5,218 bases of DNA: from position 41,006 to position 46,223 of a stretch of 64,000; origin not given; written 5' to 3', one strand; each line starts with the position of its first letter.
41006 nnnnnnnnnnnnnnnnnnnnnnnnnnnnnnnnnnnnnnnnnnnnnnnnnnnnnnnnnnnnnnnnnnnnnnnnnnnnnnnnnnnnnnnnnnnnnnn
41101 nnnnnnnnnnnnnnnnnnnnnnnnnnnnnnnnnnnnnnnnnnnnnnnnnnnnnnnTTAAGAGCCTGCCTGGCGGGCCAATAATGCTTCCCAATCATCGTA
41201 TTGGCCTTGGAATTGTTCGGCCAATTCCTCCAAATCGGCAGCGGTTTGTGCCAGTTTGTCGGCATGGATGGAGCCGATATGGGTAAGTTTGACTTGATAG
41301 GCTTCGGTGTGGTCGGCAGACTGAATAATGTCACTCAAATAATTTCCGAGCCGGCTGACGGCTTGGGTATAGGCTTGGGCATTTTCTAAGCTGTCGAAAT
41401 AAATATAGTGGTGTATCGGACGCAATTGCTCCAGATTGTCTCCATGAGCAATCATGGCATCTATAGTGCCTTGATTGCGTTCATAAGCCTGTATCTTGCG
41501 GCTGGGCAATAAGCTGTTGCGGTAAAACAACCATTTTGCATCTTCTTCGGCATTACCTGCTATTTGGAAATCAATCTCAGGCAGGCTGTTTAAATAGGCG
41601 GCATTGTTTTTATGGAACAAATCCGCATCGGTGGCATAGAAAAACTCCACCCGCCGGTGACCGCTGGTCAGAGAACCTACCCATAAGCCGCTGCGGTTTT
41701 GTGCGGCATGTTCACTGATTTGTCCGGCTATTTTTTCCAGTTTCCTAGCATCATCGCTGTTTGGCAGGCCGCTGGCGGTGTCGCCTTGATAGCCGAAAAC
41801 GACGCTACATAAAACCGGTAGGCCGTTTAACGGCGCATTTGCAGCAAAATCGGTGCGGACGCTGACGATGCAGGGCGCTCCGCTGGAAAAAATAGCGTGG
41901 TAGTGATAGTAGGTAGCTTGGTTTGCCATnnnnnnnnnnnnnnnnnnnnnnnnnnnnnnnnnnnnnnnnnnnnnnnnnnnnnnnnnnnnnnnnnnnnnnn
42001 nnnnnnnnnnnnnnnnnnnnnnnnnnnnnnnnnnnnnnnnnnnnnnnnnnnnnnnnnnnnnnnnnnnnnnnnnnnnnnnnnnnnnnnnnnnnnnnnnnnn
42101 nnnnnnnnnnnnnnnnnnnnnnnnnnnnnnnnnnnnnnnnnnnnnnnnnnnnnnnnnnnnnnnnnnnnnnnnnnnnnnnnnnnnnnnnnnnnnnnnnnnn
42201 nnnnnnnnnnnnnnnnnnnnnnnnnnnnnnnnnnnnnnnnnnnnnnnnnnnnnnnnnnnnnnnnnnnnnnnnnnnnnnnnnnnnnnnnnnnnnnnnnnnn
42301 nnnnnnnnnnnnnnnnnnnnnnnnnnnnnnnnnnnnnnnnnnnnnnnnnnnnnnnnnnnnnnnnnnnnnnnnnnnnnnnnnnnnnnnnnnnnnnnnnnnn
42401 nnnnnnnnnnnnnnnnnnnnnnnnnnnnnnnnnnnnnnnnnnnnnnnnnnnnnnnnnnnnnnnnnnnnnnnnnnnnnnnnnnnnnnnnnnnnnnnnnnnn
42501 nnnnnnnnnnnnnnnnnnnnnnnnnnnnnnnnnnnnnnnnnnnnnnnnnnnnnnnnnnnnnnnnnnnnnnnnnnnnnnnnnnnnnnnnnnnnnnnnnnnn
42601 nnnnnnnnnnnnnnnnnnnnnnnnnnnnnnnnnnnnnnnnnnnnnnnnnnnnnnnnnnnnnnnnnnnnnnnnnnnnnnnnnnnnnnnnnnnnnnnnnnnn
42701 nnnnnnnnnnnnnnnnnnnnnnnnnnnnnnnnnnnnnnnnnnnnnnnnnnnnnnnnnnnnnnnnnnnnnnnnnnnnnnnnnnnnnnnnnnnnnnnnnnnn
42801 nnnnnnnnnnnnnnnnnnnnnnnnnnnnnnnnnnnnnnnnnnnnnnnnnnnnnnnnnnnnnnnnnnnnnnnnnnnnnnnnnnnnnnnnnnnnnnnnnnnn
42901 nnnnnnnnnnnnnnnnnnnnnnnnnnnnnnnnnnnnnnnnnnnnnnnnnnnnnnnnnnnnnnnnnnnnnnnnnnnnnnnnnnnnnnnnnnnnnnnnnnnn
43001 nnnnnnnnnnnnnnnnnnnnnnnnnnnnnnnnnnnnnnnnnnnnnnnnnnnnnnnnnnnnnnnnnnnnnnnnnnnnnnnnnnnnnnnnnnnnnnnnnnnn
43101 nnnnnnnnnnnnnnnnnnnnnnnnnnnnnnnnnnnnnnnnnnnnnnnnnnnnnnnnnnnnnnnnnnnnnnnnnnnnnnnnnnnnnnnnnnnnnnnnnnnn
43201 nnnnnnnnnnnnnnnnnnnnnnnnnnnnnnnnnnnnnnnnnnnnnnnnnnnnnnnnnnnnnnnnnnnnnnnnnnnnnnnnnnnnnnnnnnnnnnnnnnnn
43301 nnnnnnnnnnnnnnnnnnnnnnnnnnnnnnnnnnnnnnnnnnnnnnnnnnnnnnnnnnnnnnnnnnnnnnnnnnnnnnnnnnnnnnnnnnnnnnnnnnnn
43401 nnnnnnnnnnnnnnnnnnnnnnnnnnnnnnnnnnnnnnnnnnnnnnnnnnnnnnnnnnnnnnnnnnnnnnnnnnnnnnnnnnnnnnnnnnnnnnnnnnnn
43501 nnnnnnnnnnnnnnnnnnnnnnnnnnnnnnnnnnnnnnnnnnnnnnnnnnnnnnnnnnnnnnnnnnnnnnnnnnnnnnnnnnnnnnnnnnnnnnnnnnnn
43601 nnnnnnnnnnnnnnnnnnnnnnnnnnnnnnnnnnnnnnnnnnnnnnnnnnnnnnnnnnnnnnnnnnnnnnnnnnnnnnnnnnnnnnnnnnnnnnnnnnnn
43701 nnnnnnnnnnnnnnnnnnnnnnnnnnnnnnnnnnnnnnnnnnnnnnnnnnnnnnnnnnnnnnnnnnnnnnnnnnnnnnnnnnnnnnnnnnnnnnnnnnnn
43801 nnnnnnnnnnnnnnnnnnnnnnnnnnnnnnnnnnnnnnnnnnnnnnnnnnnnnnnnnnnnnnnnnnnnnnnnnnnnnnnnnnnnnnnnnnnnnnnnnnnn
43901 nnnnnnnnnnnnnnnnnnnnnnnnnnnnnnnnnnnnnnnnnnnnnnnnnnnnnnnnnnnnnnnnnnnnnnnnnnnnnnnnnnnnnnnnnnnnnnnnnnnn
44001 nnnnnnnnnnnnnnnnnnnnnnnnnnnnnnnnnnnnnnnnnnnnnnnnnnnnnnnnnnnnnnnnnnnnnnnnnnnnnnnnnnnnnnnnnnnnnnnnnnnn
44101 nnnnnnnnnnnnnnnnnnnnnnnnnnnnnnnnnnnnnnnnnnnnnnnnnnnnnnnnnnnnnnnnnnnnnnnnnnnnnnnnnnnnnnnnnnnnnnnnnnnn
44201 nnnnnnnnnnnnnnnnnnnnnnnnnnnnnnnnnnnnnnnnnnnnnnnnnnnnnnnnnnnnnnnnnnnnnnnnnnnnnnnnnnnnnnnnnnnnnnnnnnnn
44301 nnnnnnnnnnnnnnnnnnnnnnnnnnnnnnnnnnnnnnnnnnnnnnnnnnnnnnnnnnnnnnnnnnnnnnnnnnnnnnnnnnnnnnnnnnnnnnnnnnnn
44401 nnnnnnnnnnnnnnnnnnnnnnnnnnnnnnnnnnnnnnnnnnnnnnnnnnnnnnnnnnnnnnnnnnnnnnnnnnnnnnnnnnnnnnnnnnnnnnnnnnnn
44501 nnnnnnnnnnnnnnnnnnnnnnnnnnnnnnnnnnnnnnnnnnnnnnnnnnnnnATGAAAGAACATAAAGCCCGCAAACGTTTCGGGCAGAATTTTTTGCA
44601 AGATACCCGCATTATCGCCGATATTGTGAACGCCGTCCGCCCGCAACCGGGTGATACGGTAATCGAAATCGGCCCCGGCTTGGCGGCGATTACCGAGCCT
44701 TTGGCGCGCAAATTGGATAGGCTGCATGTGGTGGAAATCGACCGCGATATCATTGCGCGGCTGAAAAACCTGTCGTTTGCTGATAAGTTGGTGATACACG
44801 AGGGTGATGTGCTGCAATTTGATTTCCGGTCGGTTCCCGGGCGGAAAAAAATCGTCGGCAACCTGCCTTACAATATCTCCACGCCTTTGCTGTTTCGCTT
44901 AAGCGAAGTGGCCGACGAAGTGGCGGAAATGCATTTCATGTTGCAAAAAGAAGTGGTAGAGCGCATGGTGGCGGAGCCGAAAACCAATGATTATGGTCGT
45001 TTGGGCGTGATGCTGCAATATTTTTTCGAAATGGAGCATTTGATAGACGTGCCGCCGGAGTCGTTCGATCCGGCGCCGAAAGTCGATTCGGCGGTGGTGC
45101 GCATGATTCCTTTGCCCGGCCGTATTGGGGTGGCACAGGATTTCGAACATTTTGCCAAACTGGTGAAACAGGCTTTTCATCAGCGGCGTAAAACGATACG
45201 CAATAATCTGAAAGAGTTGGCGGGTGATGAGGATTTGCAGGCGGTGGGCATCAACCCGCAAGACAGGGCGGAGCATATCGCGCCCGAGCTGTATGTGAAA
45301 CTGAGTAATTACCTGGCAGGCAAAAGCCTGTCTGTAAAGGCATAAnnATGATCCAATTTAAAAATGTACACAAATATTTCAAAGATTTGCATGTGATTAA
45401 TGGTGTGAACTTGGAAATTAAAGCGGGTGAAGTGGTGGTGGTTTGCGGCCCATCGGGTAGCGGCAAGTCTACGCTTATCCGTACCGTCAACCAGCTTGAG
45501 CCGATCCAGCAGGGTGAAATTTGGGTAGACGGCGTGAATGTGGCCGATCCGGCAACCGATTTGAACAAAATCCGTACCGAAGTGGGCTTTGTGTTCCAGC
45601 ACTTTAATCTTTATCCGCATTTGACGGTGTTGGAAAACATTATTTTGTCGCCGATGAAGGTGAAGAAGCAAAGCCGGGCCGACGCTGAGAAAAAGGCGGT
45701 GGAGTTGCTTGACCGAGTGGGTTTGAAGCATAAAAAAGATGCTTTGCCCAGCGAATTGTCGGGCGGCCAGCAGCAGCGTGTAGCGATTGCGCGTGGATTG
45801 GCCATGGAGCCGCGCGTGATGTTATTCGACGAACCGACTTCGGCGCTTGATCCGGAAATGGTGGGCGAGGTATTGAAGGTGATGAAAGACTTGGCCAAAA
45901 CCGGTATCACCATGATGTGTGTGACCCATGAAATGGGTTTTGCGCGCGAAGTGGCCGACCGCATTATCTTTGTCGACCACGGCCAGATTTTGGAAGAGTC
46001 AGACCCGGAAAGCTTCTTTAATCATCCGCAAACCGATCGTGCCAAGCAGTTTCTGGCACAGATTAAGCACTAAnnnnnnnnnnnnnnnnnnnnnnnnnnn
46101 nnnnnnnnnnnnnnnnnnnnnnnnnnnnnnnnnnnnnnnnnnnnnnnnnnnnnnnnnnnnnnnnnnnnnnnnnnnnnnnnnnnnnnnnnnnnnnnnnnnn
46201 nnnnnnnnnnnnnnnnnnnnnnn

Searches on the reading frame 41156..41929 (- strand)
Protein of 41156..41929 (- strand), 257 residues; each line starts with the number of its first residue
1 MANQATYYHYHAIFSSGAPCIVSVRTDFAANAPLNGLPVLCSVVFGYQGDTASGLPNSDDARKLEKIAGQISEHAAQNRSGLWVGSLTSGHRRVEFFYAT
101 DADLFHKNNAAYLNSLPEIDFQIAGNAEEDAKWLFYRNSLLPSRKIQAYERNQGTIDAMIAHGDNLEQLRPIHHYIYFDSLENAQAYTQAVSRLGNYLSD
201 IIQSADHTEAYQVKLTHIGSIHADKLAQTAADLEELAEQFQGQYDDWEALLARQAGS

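Call 50: search_protein_families(library=pfam, proteins=[window:41156-41929:-], max_evalue=0.00001)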
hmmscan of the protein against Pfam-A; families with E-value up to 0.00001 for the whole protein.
window:41156-41929:- (257 aa): 2 families
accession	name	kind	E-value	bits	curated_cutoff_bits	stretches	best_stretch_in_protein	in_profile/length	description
PF06877.16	RraB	-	2e-16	60.9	23.3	1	151-248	3-101/102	Regulator of ribonuclease activity B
PF05117.17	DUF695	-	1.2e-15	58.4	23.1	1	17-140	12-133/134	Family of unknown function (DUF695)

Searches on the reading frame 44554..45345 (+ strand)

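Call 50: search_protein_families(library=pfam, proteins=[window:44554-45345:+], max_evalue=0.00001)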
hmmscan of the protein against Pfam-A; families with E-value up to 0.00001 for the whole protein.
window:44554-45345:+ (263 aa): 1 family
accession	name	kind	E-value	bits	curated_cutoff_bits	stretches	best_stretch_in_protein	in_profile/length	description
PF00398.26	RrnaAD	-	2.4e-68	230.6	24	1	4-255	2-262/263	Ribosomal RNA adenine dimethylase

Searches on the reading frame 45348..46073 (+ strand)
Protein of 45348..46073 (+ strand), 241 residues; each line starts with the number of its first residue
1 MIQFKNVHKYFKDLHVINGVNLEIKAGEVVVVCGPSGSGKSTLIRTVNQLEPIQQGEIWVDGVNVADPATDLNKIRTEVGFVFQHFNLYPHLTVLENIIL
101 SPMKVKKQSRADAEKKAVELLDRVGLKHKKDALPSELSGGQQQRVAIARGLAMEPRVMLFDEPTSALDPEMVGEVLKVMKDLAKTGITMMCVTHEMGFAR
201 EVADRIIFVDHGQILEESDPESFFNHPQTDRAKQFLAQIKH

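Call 50: search_protein_families(library=pfam, proteins=[window:45348-46073:+], max_evalue=0.00001)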
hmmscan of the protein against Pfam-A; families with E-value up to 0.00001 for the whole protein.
window:45348-46073:+ (241 aa): 3 families
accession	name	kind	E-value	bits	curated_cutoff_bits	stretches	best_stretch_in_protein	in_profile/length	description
PF00005.33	ABC_tran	-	8e-38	130.6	25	1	18-165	2-137/137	ABC transporter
PF13304.12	AAA_21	-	2.8e-10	41.2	27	0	121-196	222-300/304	AAA domain, putative AbiEii toxin, Type IV TA system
PF02463.25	SMC_N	-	4.1e-08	33.4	40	1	28-208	25-210/220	RecF/RecN/SMC N terminal domain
